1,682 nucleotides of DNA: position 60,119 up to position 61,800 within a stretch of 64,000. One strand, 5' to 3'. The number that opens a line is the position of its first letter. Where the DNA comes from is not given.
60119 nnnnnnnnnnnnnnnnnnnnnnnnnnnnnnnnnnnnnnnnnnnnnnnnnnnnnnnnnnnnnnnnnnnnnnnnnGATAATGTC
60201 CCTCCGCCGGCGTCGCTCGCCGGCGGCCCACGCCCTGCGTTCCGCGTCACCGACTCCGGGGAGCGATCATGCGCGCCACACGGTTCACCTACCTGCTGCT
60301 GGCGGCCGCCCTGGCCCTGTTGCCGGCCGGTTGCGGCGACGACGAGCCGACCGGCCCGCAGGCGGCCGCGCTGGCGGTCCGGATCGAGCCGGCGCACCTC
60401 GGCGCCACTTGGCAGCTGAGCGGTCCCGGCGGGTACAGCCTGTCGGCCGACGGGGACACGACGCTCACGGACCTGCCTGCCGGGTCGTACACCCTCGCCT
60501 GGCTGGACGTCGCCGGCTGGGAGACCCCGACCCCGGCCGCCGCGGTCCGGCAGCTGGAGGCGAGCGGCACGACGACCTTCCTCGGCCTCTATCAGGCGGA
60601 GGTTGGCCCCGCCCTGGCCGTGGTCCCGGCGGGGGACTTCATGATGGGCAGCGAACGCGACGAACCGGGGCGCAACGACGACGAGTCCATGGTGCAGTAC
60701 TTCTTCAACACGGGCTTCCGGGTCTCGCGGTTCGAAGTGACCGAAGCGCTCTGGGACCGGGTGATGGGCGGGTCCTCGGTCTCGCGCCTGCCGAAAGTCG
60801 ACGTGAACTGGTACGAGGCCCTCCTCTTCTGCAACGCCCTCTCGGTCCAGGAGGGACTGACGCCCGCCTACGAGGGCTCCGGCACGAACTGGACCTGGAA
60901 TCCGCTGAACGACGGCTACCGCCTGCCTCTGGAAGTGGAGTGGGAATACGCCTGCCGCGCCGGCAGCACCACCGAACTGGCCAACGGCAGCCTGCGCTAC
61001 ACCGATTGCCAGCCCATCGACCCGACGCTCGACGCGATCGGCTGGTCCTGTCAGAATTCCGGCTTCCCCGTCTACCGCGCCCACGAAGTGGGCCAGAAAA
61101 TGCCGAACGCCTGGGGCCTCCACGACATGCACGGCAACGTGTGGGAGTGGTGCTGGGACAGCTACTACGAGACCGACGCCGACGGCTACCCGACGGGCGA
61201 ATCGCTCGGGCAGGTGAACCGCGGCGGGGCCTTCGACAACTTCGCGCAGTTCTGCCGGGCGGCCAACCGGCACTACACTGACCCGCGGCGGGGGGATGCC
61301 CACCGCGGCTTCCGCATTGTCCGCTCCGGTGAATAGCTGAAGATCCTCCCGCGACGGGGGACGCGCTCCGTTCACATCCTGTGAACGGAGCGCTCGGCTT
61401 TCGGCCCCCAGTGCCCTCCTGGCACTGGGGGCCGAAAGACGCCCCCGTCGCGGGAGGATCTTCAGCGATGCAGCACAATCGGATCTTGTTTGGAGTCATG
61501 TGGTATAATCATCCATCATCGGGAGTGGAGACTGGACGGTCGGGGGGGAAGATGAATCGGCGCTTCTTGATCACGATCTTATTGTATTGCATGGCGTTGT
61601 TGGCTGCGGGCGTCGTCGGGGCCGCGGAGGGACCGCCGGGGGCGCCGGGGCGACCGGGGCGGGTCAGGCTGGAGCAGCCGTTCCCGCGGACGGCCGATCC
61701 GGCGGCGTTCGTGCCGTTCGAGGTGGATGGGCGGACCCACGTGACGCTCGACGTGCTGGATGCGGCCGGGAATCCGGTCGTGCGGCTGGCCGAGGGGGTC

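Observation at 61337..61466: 130-nt nested triple-hairpin element between the FGE-family gene and the CTD-only gene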

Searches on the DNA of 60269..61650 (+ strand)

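Call 45: build_rna_model(alignment_id=A1, structure=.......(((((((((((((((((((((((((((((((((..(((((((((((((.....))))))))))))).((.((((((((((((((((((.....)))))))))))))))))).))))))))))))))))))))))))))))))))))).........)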
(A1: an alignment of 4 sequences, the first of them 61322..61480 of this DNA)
Model R1 built from alignment A1 (4 sequences, 163 columns); structure: as given.
model positions 162; base pairs 66; branch points 1; effective number of sequences 0.53; information 0.59 bits per position. Calibrated on 0.2 Mb of random sequence (short: E-values are rough).
structure used (alignment columns):
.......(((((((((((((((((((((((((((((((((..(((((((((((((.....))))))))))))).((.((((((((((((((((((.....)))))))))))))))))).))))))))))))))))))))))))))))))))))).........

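Call 46: search_with_rna_model(model_id=R1, sources=[window, L119, L120, L121, L122, L123, L124, L125, L126], max_evalue=10)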
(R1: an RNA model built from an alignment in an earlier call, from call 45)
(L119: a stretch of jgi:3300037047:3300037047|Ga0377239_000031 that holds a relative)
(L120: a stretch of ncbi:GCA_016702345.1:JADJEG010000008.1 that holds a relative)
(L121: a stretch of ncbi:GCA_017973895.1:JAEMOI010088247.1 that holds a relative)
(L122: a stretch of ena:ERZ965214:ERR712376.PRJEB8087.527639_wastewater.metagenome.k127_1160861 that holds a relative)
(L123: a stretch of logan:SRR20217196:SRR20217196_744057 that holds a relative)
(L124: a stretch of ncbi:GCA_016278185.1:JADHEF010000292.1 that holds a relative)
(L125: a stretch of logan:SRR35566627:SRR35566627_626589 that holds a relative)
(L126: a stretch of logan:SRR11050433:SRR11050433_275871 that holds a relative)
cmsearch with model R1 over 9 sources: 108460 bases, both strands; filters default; matches with E-value up to 10: 32.
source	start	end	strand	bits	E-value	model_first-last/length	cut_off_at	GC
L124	2770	2931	+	183.1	1.2e-47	1-162/162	no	0.69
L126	199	360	+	180.6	5.6e-47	1-162/162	no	0.68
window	61322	61483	+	176.1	9.2e-46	1-162/162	no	0.67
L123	199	360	+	176.1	9.2e-46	1-162/162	no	0.67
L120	7054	7215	+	175.8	1.1e-45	1-162/162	no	0.64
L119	12333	12491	+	107.2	6.1e-27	1-162/162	no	0.74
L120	11038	11193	+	105.9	1.4e-26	1-162/162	no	0.75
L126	196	357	-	105.9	1.4e-26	1-162/162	no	0.69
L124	2767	2928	-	99.3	8.6e-25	1-162/162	no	0.69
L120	7051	7212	-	96.8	4.1e-24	1-162/162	no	0.64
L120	11259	11418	-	89.5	4.2e-22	1-162/162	no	0.74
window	61319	61480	-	84.7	8.4e-21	1-162/162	no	0.67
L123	196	357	-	84.7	8.4e-21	1-162/162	no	0.67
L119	12555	12712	-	81.3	7.3e-20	1-162/162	no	0.7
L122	1448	1538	+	70.9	4.9e-17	1-91/162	3'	0.6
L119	12558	12715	+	42.5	2.7e-09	1-162/162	no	0.7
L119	12344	12476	-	34.8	3.6e-07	12-148/162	no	0.77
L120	11108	11154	-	23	0.0006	74-120/162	no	0.74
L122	1445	1538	-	20.6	0.0027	15-162/162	5'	0.61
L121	1605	1637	+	13.6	0.22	1-33/162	3'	0.55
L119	7048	7110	+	11.7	0.73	1-162/162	no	0.57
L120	11076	11106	-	11.2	0.98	42-72/162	no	0.94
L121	1602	1637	-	11.1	1.1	127-162/162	5'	0.58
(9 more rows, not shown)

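Call 50: search_with_rna_model(model_id=R1, sources=[window, L119, L120, L124, L126], max_evalue=1e-25, make_alignment=true)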
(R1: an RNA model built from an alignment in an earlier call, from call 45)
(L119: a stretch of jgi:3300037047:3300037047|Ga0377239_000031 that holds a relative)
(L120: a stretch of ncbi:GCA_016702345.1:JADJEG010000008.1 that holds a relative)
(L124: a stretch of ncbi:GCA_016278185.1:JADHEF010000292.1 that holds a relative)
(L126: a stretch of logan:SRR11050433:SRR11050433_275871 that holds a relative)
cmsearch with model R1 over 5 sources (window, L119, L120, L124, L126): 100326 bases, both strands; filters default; matches with E-value up to 1e-25: 7.
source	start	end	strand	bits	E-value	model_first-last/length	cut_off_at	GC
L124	2770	2931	+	183.1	1.1e-47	1-162/162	no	0.69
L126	199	360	+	180.6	5.2e-47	1-162/162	no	0.68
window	61322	61483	+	176.1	8.5e-46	1-162/162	no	0.67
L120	7054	7215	+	175.8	1e-45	1-162/162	no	0.64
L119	12333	12491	+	107.2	5.6e-27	1-162/162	no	0.74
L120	11038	11193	+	105.9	1.3e-26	1-162/162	no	0.75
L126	196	357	-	105.9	1.3e-26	1-162/162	no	0.69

Alignment A2: 7 matches aligned to the model, 169 columns, each read 5' to 3' on its own strand. Consensus structure (alignment columns), stored with it:
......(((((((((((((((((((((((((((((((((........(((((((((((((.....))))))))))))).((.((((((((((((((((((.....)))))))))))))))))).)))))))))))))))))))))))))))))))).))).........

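Call 53: build_rna_model(alignment_id=A3, structure=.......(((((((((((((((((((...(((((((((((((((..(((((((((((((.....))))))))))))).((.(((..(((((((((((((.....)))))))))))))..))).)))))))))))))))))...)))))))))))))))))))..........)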
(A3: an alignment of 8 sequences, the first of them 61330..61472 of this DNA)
Model R2 built from alignment A3 (8 sequences, 172 columns); structure: as given.
model positions 151; base pairs 63; branch points 1; effective number of sequences 0.81; information 0.59 bits per position. Calibrated on 0.2 Mb of random sequence (short: E-values are rough).
structure used (alignment columns):
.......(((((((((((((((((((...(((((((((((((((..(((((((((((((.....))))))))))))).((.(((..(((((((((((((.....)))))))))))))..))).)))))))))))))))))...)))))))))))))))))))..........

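Call 54: search_with_rna_model(model_id=R2, source=window, filters=off, max_evalue=1)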
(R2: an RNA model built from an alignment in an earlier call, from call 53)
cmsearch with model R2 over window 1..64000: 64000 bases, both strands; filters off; matches with E-value up to 1: 16.
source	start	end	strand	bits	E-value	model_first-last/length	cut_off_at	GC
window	61328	61478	+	156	2.4e-35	1-151/151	no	0.66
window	61324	61475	-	77.7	1.5e-16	1-151/151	no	0.67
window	43910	43983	+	39.9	1.8e-07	1-151/151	no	0.69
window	43905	43980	-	38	5.1e-07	1-151/151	no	0.68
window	59010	59064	+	16.4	0.076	1-151/151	no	0.69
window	3978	4040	+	15.8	0.11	1-151/151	no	0.73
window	59000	59064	-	14.9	0.18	1-151/151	no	0.69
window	47929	47994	+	13.1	0.48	1-151/151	no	0.65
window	28874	28914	-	13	0.5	71-111/151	no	0.83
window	63004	63046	-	13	0.5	1-151/151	no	0.86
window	33176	33272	+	12.7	0.59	1-151/151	no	0.73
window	52697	52753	+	12.4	0.69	1-151/151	no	0.81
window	28860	28917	+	12.4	0.69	32-116/151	no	0.78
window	26973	27022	+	11.8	0.95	1-151/151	no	0.76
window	41559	41623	+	11.8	0.96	1-151/151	no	0.72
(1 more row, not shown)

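Call 55: search_with_rna_model(model_id=R2, sources=[L119, L120, L124, L126, L123, L125, L121, L122], filters=off, max_evalue=1)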
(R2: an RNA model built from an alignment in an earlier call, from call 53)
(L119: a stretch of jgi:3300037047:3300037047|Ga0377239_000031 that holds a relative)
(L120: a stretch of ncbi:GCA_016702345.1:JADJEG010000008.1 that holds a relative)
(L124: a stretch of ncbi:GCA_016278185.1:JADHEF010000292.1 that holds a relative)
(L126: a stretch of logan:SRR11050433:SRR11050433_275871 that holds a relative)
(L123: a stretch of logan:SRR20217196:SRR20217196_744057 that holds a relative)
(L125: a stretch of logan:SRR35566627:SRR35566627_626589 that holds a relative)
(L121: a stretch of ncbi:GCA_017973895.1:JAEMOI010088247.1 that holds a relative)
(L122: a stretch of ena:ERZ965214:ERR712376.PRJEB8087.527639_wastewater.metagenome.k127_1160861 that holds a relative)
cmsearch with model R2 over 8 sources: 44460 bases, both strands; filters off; matches with E-value up to 1: 24.
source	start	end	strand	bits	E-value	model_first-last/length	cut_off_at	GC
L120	7060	7210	+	159.9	1.9e-36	1-151/151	no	0.64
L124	2776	2925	+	158.2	4.8e-36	1-151/151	no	0.67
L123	205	355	+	156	1.6e-35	1-151/151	no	0.66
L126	205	355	+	152.6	1e-34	1-151/151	no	0.68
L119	12339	12485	+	133.7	3.6e-30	1-151/151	no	0.76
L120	11041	11190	+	121.6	2.9e-27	1-151/151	no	0.76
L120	11264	11413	-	114.5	1.5e-25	1-151/151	no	0.74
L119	12560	12707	-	107.4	7.3e-24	1-151/151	no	0.7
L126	201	351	-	85.9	1.1e-18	1-151/151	no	0.68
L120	7056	7206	-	80.2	2.6e-17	1-151/151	no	0.64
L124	2772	2922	-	80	2.8e-17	1-151/151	no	0.67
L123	201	352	-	77.7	1e-16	1-151/151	no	0.67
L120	11038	11187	-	46.5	3.1e-09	1-151/151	no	0.75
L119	12335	12481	-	43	2.2e-08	1-151/151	no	0.76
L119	12563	12710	+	38.2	3.1e-07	1-151/151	no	0.7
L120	11267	11416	+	36.8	6.6e-07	1-151/151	no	0.74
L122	1480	1538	+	33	5.6e-06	25-123/151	no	0.66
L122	1489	1519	-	19.4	0.01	36-66/151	no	0.65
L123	1881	1923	-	13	0.35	1-151/151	no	0.86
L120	10118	10171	-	12.1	0.58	1-151/151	no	0.65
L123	3292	3345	-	12.1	0.58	1-151/151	no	0.65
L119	3732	3811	-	11.7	0.72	1-151/151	no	0.76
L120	10122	10174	+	11.3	0.87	1-151/151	no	0.66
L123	3296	3348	+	11.3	0.87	1-151/151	no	0.66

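Call 59: search_rna_families(sources=[L120], threshold=evalue, max_evalue=1)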
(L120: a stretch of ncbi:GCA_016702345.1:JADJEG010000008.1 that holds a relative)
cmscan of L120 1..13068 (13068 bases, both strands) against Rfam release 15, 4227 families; matches with E-value up to 1: 1.
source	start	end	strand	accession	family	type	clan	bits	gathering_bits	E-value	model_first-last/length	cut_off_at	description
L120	2657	2714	-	RF01059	mir-598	Gene; miRNA;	-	22.3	69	0.9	1-80/80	no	mir-598 microRNA precursor family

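Call 62: search_with_rna_model(model_id=R2, sources=[L127, L128], filters=off, max_evalue=0.1)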
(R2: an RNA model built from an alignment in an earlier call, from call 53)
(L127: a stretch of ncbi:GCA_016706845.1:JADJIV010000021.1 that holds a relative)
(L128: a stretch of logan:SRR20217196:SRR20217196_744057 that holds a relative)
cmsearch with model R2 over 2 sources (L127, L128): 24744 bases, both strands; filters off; matches with E-value up to 0.1: 13.
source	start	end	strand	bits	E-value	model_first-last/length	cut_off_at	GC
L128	205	355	+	156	9.1e-36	1-151/151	no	0.66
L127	9665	9817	+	129.8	1.7e-29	1-151/151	no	0.67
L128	4216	4363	+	122.1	1.2e-27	1-151/151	no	0.77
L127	13616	13762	+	111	5.5e-25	1-151/151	no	0.76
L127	13838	13987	-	107.3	4.5e-24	1-151/151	no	0.73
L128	201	352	-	77.7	5.7e-17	1-151/151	no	0.67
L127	9661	9813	-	57.8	3.4e-12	1-151/151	no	0.67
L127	13611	13760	-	40.2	5.7e-08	1-151/151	no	0.75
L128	4212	4361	-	37.1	3.2e-07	1-151/151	no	0.76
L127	13836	13995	+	36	5.9e-07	1-151/151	no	0.73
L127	16530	16645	-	21.3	0.0019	1-151/151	no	0.68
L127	16538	16645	+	18.7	0.0084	1-151/151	no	0.68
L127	4095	4141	+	15.9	0.039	1-151/151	no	0.85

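Call 72: search_rna_families(source=window, start=61200, end=61650, threshold=evalue, max_evalue=10)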
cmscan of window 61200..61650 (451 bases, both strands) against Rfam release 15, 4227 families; matches with E-value up to 10: 15.
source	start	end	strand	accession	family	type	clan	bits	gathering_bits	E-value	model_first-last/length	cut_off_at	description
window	61361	61442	+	RF02833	Scr3202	Gene; sRNA;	-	31.9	52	0.0086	1-95/95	no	Streptomyces RNA 3202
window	61354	61436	+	RF02829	Scr4115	Gene; sRNA;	-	25.9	58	0.3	1-109/109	no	Streptomyces RNA 4115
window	61393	61443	+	RF03599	MIR1883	Gene; miRNA;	-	25.5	128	0.024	1-118/118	no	MIR1883 microRNA precursor family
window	61398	61438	+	RF03418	mir-3198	Gene; miRNA;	-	21.7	91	0.13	1-80/80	no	mir-3198 microRNA precursor family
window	61281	61401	+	RF01812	Pxr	Gene; sRNA;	-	21.1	80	0.17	1-109/109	no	Pxr regulatory sRNA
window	61404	61432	-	RF01790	htlv_FSE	Cis-reg; frameshift_element;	-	19.2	45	0.37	1-43/43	no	ribosomal frameshift site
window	61399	61437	-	RF04223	MIR2619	Gene; miRNA;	-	19.1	113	0.035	1-202/202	no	MIR2619 microRNA precursor family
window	61386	61447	-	RF00959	mir-612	Gene; miRNA;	-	18.8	100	0.81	1-86/86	no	mir-612 microRNA precursor family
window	61397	61439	-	RF03219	mir-602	Gene; miRNA;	-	17.6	90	1.7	1-85/85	no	mir-602 microRNA precursor family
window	61249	61307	+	RF01686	Acido-1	Gene; sRNA;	-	15.7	50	1.4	1-64/64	no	Acido-1 RNA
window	61386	61447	+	RF04281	mir-8791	Gene; miRNA;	CL00146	15.6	85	3.3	1-77/77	no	mir-8791 microRNA precursor family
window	61381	61452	+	RF03381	mir-2796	Gene; miRNA;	-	14.9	72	2.3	1-77/77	no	mir-2796 microRNA precursor family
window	61275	61400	-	RF02354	BjrC80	Gene; sRNA;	-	13.8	80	2.5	1-162/162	no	Bradyrhizobiaceae sRNA BjrC80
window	61249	61298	+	RF03466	mir-1184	Gene; miRNA;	-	13.7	70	9.3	26-77/99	no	mir-1184 microRNA precursor family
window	61398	61438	-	RF03381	mir-2796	Gene; miRNA;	-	13.3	72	6.3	19-58/77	no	mir-2796 microRNA precursor family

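Call 85: search_with_rna_model(model_id=R2, sources=[window, L119, L120, L124, L126, L127, L128], max_evalue=1e-20, make_alignment=true)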
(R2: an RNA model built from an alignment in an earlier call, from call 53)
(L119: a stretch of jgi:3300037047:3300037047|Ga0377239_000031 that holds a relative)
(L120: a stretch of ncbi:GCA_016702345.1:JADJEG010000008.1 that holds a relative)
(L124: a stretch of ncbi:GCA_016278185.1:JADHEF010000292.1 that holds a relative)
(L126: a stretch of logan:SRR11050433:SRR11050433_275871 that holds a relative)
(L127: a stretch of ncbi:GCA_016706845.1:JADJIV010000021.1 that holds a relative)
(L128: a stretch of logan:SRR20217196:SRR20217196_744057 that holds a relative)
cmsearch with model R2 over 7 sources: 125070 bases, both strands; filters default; matches with E-value up to 1e-20: 13.
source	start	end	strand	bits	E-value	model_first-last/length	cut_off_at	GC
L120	7060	7210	+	159.9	5.2e-36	1-151/151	no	0.64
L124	2776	2925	+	158.2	1.3e-35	1-151/151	no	0.67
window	61328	61478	+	156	4.5e-35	1-151/151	no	0.66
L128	205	355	+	156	4.5e-35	1-151/151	no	0.66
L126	205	355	+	152.6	2.9e-34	1-151/151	no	0.68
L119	12339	12485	+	133.7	1e-29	1-151/151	no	0.76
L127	9665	9817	+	129.8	8.7e-29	1-151/151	no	0.67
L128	4216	4363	+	122.2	6e-27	1-151/151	no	0.77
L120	11041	11190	+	121.6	8.1e-27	1-151/151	no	0.76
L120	11264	11413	-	114.5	4.1e-25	1-151/151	no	0.74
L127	13616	13762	+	111.1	2.7e-24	1-151/151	no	0.76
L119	12560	12707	-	107.5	2e-23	1-151/151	no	0.7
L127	13838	13987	-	107.3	2.2e-23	1-151/151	no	0.73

Alignment A4: 13 matches aligned to the model, 154 columns, each read 5' to 3' on its own strand. Consensus structure (alignment columns), stored with it:
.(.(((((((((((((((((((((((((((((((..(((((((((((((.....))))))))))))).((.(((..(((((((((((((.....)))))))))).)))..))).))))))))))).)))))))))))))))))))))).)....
